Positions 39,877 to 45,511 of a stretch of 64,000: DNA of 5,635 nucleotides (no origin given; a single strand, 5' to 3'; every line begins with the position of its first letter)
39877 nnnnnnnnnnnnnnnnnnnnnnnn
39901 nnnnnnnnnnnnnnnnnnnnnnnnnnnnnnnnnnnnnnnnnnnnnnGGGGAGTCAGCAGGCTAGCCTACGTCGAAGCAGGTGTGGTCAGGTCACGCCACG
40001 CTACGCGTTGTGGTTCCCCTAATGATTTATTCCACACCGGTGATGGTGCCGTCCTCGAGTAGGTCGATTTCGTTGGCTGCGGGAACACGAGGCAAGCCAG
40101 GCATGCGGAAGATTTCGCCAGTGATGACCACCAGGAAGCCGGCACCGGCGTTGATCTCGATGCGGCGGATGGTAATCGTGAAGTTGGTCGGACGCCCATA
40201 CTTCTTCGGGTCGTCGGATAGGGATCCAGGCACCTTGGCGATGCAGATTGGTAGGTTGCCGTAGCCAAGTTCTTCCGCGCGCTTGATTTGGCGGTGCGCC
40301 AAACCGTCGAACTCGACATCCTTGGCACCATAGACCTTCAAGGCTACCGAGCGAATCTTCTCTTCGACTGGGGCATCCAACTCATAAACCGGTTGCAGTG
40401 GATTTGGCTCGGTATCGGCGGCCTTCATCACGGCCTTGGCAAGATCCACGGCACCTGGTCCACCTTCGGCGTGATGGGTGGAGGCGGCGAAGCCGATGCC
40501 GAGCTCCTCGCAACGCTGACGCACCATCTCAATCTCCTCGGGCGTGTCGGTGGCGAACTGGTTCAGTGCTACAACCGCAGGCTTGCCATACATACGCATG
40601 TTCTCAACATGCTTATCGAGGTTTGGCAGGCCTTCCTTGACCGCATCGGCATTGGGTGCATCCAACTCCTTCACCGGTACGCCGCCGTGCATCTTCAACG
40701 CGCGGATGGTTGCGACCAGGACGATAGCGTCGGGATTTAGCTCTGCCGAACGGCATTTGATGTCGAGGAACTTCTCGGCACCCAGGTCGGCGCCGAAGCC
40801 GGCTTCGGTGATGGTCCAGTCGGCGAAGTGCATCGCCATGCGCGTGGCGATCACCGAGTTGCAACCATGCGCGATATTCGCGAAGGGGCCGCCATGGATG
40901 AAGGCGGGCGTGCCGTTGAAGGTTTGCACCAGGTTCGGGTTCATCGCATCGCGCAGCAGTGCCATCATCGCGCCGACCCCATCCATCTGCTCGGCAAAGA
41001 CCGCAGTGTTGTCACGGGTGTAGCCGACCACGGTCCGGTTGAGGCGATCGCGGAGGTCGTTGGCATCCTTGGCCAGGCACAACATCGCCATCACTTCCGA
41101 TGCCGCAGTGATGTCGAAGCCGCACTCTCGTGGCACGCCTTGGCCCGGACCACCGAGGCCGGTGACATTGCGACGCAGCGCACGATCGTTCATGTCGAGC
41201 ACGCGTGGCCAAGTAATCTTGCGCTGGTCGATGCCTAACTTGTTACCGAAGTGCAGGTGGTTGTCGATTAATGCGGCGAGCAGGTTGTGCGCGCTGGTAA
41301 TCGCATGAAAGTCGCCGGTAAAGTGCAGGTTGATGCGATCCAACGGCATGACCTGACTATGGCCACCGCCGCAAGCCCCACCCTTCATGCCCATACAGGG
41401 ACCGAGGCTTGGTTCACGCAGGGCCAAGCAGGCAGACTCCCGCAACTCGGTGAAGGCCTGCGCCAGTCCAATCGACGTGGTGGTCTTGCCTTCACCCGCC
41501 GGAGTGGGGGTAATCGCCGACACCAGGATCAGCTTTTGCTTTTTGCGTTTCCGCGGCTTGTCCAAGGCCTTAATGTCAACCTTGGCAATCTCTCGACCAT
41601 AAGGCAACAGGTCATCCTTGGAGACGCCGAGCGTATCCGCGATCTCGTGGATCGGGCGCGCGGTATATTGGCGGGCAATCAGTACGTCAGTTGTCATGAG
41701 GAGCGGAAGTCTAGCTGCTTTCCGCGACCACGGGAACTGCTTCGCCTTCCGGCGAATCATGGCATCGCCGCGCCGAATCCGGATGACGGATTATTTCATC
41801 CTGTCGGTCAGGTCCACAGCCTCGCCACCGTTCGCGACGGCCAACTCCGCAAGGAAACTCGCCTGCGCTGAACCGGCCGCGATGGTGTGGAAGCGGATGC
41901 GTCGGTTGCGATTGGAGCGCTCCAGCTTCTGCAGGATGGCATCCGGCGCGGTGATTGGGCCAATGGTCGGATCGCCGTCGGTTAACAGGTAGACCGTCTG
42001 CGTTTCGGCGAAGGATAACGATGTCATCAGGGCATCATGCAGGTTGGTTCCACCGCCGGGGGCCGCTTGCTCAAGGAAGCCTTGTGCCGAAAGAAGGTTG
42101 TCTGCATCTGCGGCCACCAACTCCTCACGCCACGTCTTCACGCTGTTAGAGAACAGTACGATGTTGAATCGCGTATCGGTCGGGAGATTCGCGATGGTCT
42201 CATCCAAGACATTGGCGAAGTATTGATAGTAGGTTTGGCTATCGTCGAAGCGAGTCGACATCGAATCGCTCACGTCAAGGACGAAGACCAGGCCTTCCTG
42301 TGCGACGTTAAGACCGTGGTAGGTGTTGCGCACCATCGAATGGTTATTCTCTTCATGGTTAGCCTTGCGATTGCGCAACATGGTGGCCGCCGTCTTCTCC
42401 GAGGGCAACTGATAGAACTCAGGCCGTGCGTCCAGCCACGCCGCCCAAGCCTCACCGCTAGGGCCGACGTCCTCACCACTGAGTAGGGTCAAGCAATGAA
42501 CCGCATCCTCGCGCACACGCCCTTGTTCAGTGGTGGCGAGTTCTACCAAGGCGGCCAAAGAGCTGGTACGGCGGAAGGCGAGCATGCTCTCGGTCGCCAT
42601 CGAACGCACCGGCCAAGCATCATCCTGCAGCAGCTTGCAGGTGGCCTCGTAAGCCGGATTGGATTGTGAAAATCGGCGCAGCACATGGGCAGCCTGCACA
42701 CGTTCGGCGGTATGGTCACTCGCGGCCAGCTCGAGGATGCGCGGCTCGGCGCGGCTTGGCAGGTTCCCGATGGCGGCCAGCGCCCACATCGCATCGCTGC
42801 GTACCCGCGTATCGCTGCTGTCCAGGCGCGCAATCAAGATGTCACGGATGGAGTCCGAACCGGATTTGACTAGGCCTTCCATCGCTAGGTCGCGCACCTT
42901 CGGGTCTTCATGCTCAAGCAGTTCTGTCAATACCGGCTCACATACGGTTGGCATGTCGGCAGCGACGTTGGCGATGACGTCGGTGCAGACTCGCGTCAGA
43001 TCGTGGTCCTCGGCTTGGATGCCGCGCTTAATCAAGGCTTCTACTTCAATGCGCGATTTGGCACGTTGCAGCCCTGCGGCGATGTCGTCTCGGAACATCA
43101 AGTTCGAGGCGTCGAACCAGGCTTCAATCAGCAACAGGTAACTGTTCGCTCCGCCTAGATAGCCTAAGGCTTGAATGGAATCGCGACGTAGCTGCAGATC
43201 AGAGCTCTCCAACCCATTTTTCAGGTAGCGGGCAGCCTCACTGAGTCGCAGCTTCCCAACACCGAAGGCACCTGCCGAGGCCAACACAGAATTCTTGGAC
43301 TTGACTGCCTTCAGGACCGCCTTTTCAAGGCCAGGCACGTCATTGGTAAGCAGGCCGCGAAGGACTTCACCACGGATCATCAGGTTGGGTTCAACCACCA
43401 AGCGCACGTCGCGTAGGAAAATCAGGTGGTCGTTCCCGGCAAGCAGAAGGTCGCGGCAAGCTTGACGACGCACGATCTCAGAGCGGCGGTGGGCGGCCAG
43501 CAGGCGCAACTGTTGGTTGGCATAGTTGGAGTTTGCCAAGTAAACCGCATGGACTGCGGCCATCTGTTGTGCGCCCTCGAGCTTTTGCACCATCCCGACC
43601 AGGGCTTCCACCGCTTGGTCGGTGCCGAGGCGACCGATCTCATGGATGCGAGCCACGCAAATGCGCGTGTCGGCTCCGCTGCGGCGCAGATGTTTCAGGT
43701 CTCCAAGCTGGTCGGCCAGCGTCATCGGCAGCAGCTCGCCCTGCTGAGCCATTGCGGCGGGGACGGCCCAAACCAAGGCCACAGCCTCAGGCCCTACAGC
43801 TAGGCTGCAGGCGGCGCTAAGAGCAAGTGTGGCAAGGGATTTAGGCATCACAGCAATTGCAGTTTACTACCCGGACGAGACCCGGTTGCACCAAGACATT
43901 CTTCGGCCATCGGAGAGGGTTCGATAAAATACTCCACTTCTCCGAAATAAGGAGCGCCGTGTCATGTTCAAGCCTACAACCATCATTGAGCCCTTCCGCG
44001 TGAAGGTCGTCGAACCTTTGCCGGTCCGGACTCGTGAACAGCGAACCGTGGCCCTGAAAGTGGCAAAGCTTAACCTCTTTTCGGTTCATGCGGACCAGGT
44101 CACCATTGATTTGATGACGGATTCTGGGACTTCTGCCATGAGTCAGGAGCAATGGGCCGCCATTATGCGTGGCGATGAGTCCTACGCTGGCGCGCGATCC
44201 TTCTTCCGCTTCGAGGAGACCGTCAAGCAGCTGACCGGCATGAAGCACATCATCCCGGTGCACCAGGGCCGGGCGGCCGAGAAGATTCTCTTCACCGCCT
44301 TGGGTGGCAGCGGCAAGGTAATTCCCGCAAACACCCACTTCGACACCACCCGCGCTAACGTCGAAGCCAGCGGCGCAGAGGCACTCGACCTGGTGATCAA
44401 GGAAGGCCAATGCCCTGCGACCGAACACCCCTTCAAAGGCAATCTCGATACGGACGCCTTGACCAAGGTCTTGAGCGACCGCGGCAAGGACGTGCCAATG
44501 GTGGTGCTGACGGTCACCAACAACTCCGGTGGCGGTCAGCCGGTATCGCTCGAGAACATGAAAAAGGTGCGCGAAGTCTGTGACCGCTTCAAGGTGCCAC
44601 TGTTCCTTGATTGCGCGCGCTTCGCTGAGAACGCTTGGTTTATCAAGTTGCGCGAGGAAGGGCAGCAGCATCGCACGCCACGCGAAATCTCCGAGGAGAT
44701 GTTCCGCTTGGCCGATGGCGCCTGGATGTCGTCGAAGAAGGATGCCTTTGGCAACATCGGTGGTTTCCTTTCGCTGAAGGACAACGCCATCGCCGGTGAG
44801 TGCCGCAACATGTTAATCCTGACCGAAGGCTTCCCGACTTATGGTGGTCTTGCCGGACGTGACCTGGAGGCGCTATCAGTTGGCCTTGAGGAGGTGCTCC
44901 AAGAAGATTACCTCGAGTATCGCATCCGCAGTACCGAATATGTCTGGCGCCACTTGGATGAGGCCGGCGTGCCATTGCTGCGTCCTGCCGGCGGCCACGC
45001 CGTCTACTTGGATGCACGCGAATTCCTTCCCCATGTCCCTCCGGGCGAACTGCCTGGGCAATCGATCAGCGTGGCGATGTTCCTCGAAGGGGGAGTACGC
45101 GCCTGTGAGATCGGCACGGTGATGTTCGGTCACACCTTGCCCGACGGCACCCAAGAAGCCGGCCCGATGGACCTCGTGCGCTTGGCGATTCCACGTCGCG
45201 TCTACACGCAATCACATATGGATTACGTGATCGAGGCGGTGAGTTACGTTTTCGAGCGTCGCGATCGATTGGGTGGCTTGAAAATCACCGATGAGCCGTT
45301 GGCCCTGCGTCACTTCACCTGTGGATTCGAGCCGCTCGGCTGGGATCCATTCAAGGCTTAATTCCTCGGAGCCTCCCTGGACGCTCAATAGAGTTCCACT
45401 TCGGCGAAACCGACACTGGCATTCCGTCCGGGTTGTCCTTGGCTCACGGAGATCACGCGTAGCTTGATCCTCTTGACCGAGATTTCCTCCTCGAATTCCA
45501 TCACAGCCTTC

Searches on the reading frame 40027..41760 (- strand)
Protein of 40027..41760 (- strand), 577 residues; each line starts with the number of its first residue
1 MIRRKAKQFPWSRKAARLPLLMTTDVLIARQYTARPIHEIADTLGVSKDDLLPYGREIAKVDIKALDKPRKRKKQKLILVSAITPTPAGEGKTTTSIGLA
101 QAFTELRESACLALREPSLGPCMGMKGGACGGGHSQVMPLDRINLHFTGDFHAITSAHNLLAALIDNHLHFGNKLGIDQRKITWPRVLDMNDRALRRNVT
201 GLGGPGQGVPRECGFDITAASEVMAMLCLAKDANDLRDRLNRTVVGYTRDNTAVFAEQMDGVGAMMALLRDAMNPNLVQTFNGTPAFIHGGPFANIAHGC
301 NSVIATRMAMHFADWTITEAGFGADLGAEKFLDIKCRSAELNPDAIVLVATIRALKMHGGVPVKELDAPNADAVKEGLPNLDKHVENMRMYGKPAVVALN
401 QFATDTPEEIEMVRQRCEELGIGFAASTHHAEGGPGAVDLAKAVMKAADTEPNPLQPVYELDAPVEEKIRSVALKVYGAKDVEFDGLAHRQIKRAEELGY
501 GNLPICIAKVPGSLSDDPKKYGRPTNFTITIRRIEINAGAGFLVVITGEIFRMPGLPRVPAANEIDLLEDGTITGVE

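Call 8: search_protein_families(library=pfam, proteins=[window:40027-41760:-], max_evalue=0.001)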
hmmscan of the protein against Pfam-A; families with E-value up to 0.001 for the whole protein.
window:40027-41760:- (577 aa): 1 family
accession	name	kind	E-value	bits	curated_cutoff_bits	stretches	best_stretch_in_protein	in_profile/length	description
PF01268.25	FTHFS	-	9.3e-250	830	27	1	24-576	2-555/556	Formate--tetrahydrofolate ligase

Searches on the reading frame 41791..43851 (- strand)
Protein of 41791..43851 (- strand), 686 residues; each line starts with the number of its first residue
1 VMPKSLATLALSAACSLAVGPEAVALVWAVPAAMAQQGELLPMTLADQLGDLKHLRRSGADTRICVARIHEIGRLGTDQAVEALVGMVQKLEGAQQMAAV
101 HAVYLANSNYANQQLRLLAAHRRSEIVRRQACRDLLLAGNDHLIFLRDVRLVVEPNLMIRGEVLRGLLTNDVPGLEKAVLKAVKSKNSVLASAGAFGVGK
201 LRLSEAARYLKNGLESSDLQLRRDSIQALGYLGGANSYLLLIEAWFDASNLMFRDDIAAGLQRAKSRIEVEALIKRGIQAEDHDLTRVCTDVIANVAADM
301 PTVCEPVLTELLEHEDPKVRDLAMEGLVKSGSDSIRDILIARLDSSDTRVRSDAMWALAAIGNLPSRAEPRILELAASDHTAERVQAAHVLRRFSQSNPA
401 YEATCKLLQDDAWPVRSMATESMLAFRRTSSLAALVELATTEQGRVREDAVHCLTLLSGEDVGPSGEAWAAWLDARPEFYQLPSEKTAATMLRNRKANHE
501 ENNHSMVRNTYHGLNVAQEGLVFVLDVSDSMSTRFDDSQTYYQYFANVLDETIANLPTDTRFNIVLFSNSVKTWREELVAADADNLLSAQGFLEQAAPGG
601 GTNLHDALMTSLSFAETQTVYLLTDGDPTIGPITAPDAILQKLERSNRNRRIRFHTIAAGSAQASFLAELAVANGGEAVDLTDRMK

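Call 8: search_protein_families(library=pfam, proteins=[window:41791-43851:-], max_evalue=0.001)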
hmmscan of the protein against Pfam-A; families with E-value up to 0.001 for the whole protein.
window:41791-43851:- (686 aa): 7 families
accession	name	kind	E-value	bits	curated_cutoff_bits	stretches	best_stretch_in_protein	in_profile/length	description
PF13646.12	HEAT_2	-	3.7e-23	82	27.7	2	306-391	2-87/88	HEAT repeats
PF13768.12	VWA_3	-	1e-13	52.1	27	1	521-678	3-153/155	von Willebrand factor type A domain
PF13519.12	VWA_2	-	3.4e-11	44.1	27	1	521-626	1-106/107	von Willebrand factor type A domain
PF00092.34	VWA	-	1.4e-08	35.6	23.8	1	521-675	2-155/174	von Willebrand factor type A domain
PF02985.28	HEAT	-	1.9e-08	34.2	23.5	0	306-328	3-25/31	HEAT repeat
PF05762.20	VWA_CoxE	-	7.3e-06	26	26.4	1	490-626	32-159/222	VWA domain containing CoxE-like protein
PF03130.22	HEAT_PBS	-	1.1e-05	25.9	20.9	0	350-376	1-25/27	PBS lyase HEAT-like repeat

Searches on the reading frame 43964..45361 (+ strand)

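Call 8: search_protein_families(library=pfam, proteins=[window:43964-45361:+], max_evalue=0.001)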
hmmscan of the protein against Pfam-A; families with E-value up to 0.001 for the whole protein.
window:43964-45361:+ (465 aa): 2 families
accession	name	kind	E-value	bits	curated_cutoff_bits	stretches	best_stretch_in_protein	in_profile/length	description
PF01212.27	Beta_elim_lyase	-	3e-72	243.8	27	1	49-424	1-287/288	Beta-eliminating lyase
PF01041.23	DegT_DnrJ_EryC1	-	5.2e-05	23.1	19.8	1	65-218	12-147/360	DegT/DnrJ/EryC1/StrS aminotransferase family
